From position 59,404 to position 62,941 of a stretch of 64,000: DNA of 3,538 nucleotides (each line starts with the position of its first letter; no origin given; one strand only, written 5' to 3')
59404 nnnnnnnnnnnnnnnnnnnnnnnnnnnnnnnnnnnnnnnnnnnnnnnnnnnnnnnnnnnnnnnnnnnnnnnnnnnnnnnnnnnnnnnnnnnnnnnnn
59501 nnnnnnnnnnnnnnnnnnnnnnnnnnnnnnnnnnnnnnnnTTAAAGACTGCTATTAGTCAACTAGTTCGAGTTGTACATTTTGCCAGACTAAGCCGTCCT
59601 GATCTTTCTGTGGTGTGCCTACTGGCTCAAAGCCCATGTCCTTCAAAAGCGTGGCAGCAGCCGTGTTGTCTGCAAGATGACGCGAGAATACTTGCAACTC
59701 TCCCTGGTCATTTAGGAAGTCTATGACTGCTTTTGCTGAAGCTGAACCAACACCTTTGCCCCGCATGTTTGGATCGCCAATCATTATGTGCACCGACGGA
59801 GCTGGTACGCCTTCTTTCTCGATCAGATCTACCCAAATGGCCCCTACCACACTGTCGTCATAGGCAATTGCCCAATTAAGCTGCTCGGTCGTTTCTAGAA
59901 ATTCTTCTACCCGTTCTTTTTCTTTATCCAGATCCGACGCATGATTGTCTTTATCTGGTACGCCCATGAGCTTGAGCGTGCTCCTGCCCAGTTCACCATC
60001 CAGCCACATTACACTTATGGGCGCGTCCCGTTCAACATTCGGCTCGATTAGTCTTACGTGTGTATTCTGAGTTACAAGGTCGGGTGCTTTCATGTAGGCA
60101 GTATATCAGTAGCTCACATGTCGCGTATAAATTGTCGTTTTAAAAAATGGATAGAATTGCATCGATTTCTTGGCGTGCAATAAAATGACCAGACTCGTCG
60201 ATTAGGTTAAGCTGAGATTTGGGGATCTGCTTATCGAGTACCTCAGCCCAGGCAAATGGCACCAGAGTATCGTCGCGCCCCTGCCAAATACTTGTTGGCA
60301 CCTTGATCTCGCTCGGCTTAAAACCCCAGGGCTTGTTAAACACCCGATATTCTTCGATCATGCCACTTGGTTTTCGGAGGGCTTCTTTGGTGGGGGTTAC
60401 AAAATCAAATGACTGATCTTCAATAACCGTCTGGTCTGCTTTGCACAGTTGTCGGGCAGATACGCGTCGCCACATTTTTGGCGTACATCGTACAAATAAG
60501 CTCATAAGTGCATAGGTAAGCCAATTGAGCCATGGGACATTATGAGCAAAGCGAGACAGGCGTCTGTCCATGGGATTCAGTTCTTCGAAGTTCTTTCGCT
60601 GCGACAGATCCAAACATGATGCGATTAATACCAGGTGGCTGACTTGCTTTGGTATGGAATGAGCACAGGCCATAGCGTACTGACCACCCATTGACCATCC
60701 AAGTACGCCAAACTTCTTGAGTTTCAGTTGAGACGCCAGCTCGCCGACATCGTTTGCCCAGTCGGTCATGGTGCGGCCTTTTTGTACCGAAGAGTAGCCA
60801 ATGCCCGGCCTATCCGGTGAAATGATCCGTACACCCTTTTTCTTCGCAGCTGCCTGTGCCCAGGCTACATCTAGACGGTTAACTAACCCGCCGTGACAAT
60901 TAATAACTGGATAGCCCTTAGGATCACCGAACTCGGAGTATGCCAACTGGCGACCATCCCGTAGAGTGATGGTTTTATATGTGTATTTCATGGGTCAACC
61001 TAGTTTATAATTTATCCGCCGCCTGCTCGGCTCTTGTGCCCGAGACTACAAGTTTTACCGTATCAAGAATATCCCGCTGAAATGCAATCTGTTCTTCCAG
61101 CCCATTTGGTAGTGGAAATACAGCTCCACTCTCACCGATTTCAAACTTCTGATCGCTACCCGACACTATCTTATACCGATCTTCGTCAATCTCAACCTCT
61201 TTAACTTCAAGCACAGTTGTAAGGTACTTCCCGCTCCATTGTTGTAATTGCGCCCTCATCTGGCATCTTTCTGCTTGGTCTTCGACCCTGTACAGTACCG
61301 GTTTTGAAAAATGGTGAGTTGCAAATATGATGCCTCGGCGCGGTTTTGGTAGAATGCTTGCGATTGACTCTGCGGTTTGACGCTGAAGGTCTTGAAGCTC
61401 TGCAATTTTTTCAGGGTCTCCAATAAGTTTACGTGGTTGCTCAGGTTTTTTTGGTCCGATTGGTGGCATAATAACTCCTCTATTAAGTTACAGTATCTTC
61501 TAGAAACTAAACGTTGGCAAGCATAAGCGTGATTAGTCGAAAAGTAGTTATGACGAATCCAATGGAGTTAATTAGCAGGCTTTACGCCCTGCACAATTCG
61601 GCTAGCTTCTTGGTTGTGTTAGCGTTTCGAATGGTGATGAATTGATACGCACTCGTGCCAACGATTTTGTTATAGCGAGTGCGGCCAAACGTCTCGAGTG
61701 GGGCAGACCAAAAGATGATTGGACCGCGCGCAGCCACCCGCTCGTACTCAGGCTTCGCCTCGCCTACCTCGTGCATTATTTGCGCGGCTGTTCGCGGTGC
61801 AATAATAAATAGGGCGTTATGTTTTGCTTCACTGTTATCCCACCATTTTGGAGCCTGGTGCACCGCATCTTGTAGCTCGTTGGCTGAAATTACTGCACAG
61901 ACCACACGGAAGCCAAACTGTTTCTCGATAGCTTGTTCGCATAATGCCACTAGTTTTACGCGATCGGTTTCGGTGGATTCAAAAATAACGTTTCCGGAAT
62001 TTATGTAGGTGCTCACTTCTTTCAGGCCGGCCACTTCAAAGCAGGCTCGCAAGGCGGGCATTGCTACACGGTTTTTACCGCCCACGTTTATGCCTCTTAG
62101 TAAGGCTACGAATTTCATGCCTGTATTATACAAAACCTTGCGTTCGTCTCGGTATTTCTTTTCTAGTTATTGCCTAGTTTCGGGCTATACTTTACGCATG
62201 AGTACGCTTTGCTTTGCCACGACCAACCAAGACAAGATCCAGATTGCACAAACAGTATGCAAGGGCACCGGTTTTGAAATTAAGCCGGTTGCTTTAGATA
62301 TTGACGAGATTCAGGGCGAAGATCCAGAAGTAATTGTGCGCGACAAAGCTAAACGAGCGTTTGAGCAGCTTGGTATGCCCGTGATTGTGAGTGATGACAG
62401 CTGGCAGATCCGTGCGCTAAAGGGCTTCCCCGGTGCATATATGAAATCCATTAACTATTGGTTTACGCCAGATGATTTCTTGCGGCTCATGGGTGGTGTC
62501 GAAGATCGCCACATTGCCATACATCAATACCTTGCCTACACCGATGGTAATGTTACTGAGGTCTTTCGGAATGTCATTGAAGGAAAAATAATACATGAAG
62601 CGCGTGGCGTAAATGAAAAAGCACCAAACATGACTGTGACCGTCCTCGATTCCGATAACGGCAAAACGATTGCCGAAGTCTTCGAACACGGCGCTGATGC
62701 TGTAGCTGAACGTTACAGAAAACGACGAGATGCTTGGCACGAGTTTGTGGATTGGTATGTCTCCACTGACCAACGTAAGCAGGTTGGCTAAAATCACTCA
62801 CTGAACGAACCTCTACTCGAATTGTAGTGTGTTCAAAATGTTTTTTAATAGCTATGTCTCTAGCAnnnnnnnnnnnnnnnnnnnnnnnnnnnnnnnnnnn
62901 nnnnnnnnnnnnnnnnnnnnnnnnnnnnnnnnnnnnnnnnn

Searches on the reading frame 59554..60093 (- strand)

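Call 18: search_protein_families(library=pfam, proteins=[window:59554-60093:-], max_evalue=0.001)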
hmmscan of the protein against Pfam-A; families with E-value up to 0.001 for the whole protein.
window:59554-60093:- (179 aa): 5 families
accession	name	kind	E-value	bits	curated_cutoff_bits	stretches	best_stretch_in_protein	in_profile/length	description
PF13302.13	Acetyltransf_3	-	6.3e-11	43.6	25.4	1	52-156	31-138/138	Acetyltransferase (GNAT) domain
PF00583.31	Acetyltransf_1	-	4.9e-09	36.9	20.7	1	54-155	16-116/116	Acetyltransferase (GNAT) family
PF13673.13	Acetyltransf_10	-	1.5e-05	25.4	23.6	1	59-177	19-128/128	Acetyltransferase (GNAT) domain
PF13523.12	Acetyltransf_8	-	6.7e-05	23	27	1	101-159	82-141/145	Acetyltransferase (GNAT) domain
PF13508.13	Acetyltransf_7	-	0.00012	22.8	27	1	74-157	6-84/84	Acetyltransferase (GNAT) domain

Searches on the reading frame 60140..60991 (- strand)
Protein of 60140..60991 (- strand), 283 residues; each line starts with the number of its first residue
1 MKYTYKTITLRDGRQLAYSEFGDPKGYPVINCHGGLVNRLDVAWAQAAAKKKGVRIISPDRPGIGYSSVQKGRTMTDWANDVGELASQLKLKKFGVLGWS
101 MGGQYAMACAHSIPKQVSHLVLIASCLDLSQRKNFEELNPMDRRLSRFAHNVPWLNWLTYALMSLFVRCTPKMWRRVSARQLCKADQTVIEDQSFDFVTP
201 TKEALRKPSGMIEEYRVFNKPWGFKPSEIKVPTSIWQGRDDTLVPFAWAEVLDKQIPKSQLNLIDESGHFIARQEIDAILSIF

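Call 18: search_protein_families(library=pfam, proteins=[window:60140-60991:-], max_evalue=0.001)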
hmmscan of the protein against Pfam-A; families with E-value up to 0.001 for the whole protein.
window:60140-60991:- (283 aa): 3 families
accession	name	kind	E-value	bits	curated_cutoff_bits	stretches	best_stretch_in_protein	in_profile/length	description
PF00561.26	Abhydrolase_1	-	7.7e-21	75.3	25.8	1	27-271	1-240/245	alpha/beta hydrolase fold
PF12697.13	Abhydrolase_6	-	5.4e-12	47.3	26.3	1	40-273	20-208/217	Alpha/beta hydrolase family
PF12146.15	Hydrolase_4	-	1.2e-10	41.5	27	1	48-271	26-234/239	Serine aminopeptidase, S33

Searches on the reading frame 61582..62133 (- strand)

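Call 18: search_protein_families(library=pfam, proteins=[window:61582-62133:-], max_evalue=0.001)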
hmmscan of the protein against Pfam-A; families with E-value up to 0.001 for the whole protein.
window:61582-62133:- (183 aa): 1 family
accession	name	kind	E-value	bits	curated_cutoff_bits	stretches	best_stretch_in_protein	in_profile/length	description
PF08002.16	DUF1697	-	2.4e-40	138.5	24.4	1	7-140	3-136/137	Protein of unknown function (DUF1697)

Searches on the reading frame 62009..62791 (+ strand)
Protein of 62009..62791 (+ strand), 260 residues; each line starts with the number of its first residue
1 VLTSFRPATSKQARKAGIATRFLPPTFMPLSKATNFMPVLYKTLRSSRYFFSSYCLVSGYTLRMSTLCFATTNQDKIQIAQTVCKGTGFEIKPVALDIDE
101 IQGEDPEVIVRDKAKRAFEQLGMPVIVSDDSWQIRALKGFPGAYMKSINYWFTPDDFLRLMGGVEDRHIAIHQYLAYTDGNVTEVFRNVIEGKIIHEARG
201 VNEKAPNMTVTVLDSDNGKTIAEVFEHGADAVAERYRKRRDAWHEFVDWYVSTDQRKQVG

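Call 18: search_protein_families(library=pfam, proteins=[window:62009-62791:+], max_evalue=0.001)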
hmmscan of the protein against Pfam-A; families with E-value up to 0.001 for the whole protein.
window:62009-62791:+ (260 aa): 1 family
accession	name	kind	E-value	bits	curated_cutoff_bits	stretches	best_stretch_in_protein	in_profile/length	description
PF01725.21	Ham1p_like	-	3.7e-19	69.8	22.5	1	67-236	1-177/186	Ham1 family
